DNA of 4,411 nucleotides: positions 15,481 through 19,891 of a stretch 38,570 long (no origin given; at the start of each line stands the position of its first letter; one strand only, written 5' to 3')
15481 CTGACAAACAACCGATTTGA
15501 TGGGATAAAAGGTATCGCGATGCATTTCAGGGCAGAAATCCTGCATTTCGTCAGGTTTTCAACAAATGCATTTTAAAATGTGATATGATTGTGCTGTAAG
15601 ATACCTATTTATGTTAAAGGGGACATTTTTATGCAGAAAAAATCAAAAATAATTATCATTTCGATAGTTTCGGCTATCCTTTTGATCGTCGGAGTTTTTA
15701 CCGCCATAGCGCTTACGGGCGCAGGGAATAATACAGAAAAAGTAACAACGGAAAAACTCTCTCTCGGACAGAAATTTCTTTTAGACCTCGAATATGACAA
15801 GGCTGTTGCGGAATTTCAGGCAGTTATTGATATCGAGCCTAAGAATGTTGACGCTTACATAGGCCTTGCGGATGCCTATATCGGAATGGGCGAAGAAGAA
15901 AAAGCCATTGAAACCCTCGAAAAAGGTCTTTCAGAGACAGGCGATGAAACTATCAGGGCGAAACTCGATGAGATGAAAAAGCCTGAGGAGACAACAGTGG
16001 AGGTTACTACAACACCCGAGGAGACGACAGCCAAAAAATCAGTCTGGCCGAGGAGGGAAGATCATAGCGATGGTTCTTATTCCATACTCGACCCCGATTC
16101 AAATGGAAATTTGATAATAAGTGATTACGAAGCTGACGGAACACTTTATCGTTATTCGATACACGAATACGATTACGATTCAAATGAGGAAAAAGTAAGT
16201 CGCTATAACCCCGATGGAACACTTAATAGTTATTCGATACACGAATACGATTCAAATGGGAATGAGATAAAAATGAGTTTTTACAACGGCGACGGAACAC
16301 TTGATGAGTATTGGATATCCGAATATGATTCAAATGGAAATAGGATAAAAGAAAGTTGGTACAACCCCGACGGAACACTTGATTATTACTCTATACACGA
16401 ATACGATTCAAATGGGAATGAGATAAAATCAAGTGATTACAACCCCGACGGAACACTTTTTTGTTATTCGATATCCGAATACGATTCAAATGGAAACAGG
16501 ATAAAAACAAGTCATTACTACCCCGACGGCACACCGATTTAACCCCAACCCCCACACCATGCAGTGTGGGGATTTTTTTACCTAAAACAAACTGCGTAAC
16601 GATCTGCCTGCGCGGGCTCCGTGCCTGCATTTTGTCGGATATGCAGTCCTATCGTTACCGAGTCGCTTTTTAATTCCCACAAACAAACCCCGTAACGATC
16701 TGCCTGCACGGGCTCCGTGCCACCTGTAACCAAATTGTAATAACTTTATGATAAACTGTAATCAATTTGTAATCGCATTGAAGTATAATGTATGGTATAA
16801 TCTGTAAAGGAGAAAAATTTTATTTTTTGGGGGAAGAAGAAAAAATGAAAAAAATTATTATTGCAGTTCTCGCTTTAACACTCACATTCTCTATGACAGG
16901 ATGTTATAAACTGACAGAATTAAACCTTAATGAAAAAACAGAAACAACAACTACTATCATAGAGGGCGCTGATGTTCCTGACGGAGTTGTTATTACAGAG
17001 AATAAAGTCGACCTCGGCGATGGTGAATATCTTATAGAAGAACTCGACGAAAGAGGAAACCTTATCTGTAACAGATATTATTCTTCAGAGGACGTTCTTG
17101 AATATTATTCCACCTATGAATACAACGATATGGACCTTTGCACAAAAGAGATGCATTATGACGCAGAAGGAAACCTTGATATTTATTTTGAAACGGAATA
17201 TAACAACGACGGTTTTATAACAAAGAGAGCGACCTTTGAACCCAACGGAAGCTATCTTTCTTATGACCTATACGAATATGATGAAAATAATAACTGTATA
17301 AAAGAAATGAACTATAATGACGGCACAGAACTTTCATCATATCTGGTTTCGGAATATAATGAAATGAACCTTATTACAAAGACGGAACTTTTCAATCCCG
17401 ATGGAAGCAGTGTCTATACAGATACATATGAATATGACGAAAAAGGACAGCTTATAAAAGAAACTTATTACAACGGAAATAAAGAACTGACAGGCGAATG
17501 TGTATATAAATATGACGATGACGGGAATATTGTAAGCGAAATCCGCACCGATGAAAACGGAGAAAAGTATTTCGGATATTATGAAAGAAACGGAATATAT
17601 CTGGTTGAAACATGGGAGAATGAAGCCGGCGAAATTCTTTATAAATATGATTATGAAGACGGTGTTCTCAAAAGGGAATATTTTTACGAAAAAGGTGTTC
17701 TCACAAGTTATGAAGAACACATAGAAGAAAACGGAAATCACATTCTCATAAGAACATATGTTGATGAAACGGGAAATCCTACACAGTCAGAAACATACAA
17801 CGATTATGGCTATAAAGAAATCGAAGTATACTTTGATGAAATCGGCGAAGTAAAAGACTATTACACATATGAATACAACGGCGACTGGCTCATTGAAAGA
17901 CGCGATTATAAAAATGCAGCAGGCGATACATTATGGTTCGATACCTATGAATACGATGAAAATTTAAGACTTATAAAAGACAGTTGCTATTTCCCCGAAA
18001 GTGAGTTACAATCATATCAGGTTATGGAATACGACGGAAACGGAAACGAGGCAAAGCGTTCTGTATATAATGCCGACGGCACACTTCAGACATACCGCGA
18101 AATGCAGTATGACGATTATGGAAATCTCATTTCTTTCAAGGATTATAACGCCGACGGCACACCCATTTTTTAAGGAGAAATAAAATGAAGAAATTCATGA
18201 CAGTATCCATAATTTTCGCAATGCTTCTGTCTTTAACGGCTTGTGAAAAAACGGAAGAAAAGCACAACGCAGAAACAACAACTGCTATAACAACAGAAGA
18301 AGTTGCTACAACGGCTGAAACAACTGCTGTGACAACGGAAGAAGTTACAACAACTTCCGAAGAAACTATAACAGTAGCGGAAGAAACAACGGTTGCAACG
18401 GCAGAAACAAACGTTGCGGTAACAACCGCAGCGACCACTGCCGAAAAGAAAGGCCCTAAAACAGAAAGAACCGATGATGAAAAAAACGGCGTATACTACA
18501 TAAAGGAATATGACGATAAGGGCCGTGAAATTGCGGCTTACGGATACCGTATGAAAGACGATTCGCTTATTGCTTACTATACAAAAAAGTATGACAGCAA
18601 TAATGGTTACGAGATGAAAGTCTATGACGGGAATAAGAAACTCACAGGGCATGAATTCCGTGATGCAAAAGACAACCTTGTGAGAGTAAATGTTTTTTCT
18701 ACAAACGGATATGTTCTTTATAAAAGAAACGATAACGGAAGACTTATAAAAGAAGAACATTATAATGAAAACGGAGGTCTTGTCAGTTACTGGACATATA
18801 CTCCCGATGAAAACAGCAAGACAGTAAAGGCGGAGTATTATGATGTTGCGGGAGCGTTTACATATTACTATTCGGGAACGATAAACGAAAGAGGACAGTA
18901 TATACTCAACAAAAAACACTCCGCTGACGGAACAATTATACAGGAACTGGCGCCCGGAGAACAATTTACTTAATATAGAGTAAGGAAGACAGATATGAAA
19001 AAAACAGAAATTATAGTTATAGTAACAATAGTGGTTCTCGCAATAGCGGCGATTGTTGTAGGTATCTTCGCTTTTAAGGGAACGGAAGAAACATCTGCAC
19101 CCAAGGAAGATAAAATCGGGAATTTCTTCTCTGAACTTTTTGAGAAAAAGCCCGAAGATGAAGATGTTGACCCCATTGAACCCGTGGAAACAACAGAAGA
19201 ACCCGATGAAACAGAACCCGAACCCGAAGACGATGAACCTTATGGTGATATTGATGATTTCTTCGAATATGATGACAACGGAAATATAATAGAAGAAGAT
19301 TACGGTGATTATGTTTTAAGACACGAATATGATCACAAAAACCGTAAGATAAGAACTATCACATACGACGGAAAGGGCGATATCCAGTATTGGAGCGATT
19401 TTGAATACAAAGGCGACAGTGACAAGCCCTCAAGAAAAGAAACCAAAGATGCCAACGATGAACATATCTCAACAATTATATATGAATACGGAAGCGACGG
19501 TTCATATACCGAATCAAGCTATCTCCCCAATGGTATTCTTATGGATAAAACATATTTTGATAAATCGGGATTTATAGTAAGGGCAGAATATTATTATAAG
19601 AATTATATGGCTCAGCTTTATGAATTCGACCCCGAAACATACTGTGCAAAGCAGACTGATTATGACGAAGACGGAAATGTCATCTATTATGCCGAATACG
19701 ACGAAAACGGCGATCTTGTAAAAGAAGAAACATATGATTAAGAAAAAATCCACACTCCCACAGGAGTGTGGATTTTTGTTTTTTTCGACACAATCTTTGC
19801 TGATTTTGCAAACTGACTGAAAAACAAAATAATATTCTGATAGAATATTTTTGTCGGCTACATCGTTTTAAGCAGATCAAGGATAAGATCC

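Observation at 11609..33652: T7SSb-like secretion island with EssC, YukD and five WXG-type genes but no EsaA/EssA/EssB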

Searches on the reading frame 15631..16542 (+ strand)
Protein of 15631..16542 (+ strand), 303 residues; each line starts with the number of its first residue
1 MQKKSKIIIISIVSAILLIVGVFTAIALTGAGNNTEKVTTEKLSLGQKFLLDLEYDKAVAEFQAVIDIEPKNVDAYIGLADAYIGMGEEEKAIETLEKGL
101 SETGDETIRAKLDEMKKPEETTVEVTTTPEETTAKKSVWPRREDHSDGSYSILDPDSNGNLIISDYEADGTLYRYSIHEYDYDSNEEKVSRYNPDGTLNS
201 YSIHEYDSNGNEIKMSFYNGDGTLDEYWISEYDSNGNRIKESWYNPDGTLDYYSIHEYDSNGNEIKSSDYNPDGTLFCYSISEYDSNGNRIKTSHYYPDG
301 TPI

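Call 5: search_protein_families(library=pfam, max_evalue=0.01, proteins=[window:15631-16542:+])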
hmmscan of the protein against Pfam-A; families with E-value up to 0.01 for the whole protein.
window:15631-16542:+ (303 aa): 12 families
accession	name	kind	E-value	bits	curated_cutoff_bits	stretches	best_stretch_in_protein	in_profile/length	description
PF11178.13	DUF2963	-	3e-20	71.8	22.6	5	227-267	9-50/52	Protein of unknown function (DUF2963)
PF14559.12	TPR_19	-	6.5e-11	42.8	25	1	55-106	7-58/68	Tetratricopeptide repeat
PF13181.12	TPR_8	-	5e-07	29.8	25.7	1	74-101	2-29/34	Tetratricopeptide repeat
PF13414.12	TPR_11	-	1.5e-06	28.2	26.8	1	54-87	9-42/42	TPR repeat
PF05593.20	RHS_repeat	-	2.7e-06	28.1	22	0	258-301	1-37/38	RHS Repeat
PF07719.23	TPR_2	-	6.4e-06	26.3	27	0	74-101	2-29/34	Tetratricopeptide repeat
PF00515.34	TPR_1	-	2e-05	24.6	27.8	0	74-100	2-28/34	Tetratricopeptide repeat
PF13431.12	TPR_17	-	0.00012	22.6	24.4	1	62-94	2-34/34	Tetratricopeptide repeat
PF14561.12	TPR_20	-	0.00054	20.7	25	1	57-101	6-50/90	Tetratricopeptide repeat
PF13428.12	TPR_14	-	0.0012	19.8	23.5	0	74-105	2-33/44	Tetratricopeptide repeat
PF13174.12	TPR_6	-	0.0015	19.4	26.3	0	74-98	1-25/33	Tetratricopeptide repeat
PF13432.12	TPR_16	-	0.0062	17.4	32.7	1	54-99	12-57/65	Tetratricopeptide repeat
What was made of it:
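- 15631..16542 (+): TM-TPR-DUF2963 surface protein of 303 aa, its own transcription unit. Pfam TPR_19 and DUF2963 (call 5).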

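Call 7: search_protein_families(library=ncbifam, max_evalue=0.1, proteins=[window:15631-16542:+])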
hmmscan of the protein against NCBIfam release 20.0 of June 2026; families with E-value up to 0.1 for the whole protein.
window:15631-16542:+ (303 aa): 19 families
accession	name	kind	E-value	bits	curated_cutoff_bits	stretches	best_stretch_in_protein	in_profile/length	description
TIGR02917.1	PEP_TPR_lipo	equivalog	4.5e-06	24.8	312.2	1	36-109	359-432/899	XrtA/PEP-CTERM system TPR-repeat protein PrsT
NF040959.1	MamA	equivalog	3.1e-05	23.5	200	1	49-100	115-166/204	magnetosome protein MamA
NF008757.0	PRK11788.1-5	equivalog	0.00011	21.4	363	1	35-94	31-90/388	lipopolysaccharide assembly protein LapB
NF008520.0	PRK11447.1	equivalog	0.00016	19.6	858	1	43-100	607-664/1157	cellulose synthase complex outer membrane protein BcsC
TIGR03504.1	FimV_Cterm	subfamily_domain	0.00019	21.4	30.65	1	79-110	5-35/44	FimV/HubP family polar landmark protein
TIGR02552.1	LcrH_SycD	equivalog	0.00023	20.9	104.8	1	44-107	57-120/136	SycD/LcrH family type III secretion system chaperone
TIGR02521.1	type_IV_pilW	equivalog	0.0005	19.7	154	1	33-102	25-94/234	type IV pilus biogenesis/stability protein PilW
NF053779.1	BT3442_fam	equivalog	0.0013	17.5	940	1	32-95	96-159/563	BT3442 family protein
NF008755.0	PRK11788.1-3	equivalog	0.0058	16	430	1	46-97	43-94/388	lipopolysaccharide assembly protein LapB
TIGR02608.1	delta_60_rpt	domain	0.0094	15.8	76.5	0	187-198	29-40/55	delta-60 repeat domain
TIGR02023.1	BchP-ChlP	subfamily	0.016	14.2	343.3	1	64-151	64-155/388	geranylgeranyl diphosphate reductase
NF008754.0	PRK11788.1-2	equivalog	0.019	14.1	670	1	43-94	39-90/386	lipopolysaccharide assembly protein LapB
NF052304.1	CdsG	equivalog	0.041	14.1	170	1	39-110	42-114/133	CdsG family type III secretion system protein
NF008756.0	PRK11788.1-4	equivalog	0.045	12.8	474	1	45-105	41-100/389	lipopolysaccharide assembly protein LapB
TIGR02795.1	tol_pal_ybgF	equivalog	0.05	14.2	90.1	0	45-98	45-101/119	tol-pal system protein YbgF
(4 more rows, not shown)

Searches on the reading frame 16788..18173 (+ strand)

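Call 5: search_protein_families(library=pfam, max_evalue=0.01, proteins=[window:16788-18173:+])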
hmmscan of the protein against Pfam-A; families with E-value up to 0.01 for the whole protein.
window:16788-18173:+ (461 aa): 1 family
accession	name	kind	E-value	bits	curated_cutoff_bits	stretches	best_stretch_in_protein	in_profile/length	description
PF05593.20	RHS_repeat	-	1e-05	26.2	22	0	202-230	11-36/38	RHS Repeat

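Call 7: search_protein_families(library=ncbifam, max_evalue=0.1, proteins=[window:16788-18173:+])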
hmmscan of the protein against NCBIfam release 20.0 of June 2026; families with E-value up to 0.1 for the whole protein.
window:16788-18173:+ (461 aa): 3 families
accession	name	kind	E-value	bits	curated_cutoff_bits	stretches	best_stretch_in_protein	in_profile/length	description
NF053514.2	JUQZ_fam_ocin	equivalog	0.015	15.6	40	1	20-59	1-41/107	BLB8/JUQZ-1 family protein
NF007830.1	PRK10540.1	equivalog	0.025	14.5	98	1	21-71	6-50/72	osmotically-inducible lipoprotein OsmB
NF038215.1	acineto_lipo_PV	hypoth_equivalog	0.028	14.2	33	1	22-61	1-39/55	NF038215 family lipoprotein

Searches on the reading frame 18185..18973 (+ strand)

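Call 5: search_protein_families(library=pfam, max_evalue=0.01, proteins=[window:18185-18973:+])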
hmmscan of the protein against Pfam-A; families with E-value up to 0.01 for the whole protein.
window:18185-18973:+ (262 aa): 0 families

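Call 7: search_protein_families(library=ncbifam, max_evalue=0.1, proteins=[window:18185-18973:+])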
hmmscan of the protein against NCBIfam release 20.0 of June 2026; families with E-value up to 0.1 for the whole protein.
window:18185-18973:+ (262 aa): 10 families
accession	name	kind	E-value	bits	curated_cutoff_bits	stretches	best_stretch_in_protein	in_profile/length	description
NF050142.1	PG1828_fam_lipo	equivalog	0.00029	21.5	50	1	1-52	1-56/59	PG1828 family lipoprotein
NF058647.1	lipo_LytA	equivalog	0.016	15.4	110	1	1-108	1-94/107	acidic lipoprotein LytA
NF009635.0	PRK13150.1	equivalog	0.017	15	264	1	168-234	34-100/159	cytochrome c maturation protein CcmE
NF047408.1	SA0632_fam_LP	equivalog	0.02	14.5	70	1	1-30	1-28/68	SA0632 family lipoprotein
NF038215.1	acineto_lipo_PV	hypoth_equivalog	0.031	14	33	1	6-32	4-32/55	NF038215 family lipoprotein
NF045774.1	cytochro_C551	exception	0.036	14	118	1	1-46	1-42/110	cytochrome c551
NF041057.1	Rcas_1661_fam_Se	equivalog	0.041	13.4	190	1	10-83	2-70/247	Rcas_1661 family thioredoxin-like (seleno)lipoprotein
NF033193.2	lipo_NDxxF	hypoth_equivalog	0.048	13.4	60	1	2-47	1-44/199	NDxxF motif lipoprotein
NF045523.1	MXAN_5453_fam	exception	0.068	11.7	500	1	182-255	149-226/544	MXAN_5453 family MXYO-CTERM-anchored protein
NF041193.1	lipo_SP0191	subfamily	0.085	12.9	75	0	1-63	1-72/190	SP0191 family lipoprotein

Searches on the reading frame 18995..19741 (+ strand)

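Call 5: search_protein_families(library=pfam, max_evalue=0.01, proteins=[window:18995-19741:+])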
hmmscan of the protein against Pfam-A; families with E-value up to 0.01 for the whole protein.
window:18995-19741:+ (248 aa): 1 family
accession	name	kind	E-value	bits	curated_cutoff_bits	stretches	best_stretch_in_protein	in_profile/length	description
PF07661.19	MORN_2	-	6.5e-05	23.1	29.6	0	234-248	7-21/22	MORN repeat variant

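Call 7: search_protein_families(library=ncbifam, max_evalue=0.1, proteins=[window:18995-19741:+])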
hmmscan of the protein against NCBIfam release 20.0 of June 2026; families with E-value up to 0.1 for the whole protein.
window:18995-19741:+ (248 aa): 2 families
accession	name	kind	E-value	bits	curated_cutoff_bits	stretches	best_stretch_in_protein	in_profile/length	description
NF041840.1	rnfG_Methano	equivalog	0.00065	19.3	230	0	3-69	6-70/189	Rnf electron transport complex subunit RnfG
NF051431.1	Rv0361_Cterm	subfamily_domain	0.1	12.8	37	0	6-42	6-40/140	Rv0361 family membrane protein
